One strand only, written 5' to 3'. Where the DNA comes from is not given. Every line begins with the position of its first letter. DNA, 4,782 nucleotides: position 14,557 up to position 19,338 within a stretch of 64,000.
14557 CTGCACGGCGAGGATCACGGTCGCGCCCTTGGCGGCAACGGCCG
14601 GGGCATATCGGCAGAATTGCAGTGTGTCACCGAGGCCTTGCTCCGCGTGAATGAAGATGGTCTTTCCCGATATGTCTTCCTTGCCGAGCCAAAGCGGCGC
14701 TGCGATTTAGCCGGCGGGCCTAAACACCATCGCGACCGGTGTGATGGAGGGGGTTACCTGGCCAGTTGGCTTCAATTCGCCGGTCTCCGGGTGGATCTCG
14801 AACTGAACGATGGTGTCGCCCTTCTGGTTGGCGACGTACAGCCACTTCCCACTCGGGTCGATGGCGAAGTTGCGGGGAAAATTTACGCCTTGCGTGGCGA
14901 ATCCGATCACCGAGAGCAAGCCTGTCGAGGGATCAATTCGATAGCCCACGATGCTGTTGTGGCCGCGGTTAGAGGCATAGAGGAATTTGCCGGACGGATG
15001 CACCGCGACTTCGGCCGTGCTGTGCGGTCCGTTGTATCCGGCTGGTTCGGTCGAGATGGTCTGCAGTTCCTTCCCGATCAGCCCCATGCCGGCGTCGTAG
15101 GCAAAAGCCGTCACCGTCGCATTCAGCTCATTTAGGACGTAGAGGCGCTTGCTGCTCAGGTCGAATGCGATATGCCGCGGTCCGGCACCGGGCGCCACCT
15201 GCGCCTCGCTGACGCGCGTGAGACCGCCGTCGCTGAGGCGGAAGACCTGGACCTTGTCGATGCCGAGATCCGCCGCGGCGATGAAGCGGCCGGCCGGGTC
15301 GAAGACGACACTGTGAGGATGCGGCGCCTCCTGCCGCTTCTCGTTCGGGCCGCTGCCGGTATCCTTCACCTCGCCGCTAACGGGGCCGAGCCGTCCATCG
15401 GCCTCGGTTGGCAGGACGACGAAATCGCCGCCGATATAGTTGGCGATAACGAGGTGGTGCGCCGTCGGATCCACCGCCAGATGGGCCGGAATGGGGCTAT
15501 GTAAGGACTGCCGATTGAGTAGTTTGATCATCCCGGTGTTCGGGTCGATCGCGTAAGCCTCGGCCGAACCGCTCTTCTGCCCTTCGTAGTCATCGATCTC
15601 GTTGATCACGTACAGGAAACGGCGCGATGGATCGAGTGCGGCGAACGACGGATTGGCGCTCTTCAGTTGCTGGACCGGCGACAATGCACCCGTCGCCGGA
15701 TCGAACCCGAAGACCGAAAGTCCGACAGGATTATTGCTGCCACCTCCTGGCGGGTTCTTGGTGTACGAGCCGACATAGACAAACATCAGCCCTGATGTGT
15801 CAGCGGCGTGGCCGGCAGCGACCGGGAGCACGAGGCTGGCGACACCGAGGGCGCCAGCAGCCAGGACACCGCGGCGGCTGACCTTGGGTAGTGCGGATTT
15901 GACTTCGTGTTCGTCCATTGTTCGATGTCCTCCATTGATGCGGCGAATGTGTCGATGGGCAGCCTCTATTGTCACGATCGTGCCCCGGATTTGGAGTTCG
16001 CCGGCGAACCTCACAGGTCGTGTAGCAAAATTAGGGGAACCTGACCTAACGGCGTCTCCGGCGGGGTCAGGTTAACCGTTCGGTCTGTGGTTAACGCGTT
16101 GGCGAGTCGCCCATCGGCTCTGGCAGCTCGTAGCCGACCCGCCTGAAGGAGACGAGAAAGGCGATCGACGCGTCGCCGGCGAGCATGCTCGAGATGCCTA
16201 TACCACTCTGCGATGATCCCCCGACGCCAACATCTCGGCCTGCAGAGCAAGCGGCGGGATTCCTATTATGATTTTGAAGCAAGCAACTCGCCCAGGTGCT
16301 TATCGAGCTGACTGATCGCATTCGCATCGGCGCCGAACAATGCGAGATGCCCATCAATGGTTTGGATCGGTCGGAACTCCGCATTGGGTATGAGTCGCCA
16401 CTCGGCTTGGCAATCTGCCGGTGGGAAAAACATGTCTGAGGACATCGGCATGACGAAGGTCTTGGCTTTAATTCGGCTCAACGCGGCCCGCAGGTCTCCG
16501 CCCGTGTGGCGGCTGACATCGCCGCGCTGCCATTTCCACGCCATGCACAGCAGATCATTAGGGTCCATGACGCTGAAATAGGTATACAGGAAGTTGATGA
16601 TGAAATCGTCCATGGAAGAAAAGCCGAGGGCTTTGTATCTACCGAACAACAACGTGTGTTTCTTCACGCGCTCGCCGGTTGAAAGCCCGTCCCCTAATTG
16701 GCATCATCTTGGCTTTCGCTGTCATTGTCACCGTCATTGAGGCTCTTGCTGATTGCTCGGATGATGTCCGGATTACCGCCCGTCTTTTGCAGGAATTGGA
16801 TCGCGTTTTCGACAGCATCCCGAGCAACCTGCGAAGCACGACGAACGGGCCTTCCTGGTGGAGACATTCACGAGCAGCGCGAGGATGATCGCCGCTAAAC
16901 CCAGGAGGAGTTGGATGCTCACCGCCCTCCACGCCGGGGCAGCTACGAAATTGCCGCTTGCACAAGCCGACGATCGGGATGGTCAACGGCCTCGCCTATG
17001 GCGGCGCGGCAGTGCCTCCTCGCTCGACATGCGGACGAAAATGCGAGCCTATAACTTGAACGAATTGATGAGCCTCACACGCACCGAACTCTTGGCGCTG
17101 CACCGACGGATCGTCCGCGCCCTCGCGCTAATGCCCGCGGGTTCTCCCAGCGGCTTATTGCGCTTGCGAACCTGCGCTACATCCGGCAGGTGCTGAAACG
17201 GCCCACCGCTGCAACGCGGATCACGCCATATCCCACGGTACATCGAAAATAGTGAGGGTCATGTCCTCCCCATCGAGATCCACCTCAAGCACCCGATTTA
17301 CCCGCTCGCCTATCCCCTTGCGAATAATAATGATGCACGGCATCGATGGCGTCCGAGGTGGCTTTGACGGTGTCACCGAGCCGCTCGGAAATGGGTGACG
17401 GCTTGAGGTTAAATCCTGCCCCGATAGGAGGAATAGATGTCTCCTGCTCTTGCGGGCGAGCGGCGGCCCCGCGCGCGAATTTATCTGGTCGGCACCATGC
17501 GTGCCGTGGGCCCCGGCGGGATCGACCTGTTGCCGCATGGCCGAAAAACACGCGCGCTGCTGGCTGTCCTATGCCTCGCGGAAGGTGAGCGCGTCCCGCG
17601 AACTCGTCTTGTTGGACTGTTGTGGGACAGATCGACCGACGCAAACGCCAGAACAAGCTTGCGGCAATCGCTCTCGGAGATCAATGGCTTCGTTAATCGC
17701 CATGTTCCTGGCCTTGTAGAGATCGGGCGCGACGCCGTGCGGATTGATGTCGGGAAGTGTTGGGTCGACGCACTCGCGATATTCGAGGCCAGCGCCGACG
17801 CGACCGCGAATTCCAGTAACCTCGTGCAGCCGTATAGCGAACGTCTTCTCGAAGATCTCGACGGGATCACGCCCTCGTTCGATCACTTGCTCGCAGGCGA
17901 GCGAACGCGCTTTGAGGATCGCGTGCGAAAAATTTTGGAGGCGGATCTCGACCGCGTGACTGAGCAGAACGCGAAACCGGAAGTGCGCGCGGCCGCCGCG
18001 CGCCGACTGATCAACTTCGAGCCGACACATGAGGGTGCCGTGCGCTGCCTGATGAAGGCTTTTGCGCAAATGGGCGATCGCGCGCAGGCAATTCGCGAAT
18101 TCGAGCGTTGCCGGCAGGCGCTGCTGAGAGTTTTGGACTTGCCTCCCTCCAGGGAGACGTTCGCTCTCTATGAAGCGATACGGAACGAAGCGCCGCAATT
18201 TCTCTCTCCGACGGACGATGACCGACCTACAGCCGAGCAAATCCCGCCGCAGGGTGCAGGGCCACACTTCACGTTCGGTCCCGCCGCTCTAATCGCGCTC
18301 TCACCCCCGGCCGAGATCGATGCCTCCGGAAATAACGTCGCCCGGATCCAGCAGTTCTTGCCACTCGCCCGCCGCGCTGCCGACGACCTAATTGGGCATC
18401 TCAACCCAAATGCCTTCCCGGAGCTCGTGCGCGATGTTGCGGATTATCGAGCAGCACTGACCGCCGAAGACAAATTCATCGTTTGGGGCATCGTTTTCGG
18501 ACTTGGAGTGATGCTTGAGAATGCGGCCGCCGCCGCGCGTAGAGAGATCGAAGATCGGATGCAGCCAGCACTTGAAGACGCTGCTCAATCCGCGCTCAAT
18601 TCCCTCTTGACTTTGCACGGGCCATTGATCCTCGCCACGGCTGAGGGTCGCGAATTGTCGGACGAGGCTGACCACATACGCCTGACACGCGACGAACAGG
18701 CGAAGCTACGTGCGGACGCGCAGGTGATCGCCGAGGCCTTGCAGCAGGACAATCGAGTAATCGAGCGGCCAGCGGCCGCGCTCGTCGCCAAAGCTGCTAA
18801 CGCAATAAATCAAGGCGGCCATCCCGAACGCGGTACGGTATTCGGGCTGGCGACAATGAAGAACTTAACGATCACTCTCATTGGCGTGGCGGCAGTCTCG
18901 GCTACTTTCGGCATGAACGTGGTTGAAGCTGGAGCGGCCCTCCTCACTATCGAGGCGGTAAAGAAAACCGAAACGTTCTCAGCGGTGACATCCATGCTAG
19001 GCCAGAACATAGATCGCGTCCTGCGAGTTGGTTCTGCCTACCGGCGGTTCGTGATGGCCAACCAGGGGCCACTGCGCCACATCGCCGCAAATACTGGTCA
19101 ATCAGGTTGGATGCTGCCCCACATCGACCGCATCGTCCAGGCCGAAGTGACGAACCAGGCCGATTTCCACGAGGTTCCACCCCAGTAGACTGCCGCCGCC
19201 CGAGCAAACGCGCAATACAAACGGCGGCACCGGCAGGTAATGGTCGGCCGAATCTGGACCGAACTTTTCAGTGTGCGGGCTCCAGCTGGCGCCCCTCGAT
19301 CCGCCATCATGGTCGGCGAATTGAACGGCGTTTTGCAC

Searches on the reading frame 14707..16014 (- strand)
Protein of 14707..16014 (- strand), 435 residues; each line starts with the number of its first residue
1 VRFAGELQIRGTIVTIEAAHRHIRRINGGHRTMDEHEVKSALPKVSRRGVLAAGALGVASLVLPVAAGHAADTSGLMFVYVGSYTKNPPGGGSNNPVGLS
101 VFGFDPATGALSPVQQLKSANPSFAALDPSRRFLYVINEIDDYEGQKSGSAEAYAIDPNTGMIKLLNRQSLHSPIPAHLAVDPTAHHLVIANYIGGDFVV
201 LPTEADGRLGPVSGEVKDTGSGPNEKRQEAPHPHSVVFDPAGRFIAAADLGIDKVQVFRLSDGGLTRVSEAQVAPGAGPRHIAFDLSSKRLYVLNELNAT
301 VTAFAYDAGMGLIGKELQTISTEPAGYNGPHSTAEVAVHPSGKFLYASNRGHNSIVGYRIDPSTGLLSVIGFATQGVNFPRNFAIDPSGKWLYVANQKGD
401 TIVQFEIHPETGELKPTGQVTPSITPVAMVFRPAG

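Call 12: search_protein_families(library=pfam, proteins=[window:14707-16014:-])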
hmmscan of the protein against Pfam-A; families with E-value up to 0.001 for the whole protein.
window:14707-16014:- (435 aa): 2 families
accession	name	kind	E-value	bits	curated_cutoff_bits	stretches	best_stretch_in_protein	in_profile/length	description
PF10282.15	Lactonase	-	2.2e-102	343.3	21.7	1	79-431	2-344/344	Lactonase, 7-bladed beta-propeller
PF08450.18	SGL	-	5.8e-05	23.3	26.3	0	335-417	90-173/246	SMP-30/Gluconolactonase/LRE-like region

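Call 14: find_encoding_contigs(protein=window:14707-16014:-, flank=10000, max_places=4)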
Protein window:14707-16014:- (435 aa): no gene with exactly this product is on record in the collection.

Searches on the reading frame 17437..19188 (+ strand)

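Call 13: search_protein_families(library=pfam, proteins=[window:17437-19188:+])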
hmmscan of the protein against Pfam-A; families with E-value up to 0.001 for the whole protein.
window:17437-19188:+ (583 aa): 1 family
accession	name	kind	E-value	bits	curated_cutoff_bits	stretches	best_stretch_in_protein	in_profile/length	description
PF03704.23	BTAD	-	9.7e-12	45.9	22.1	1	133-249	36-146/146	Bacterial transcriptional activator domain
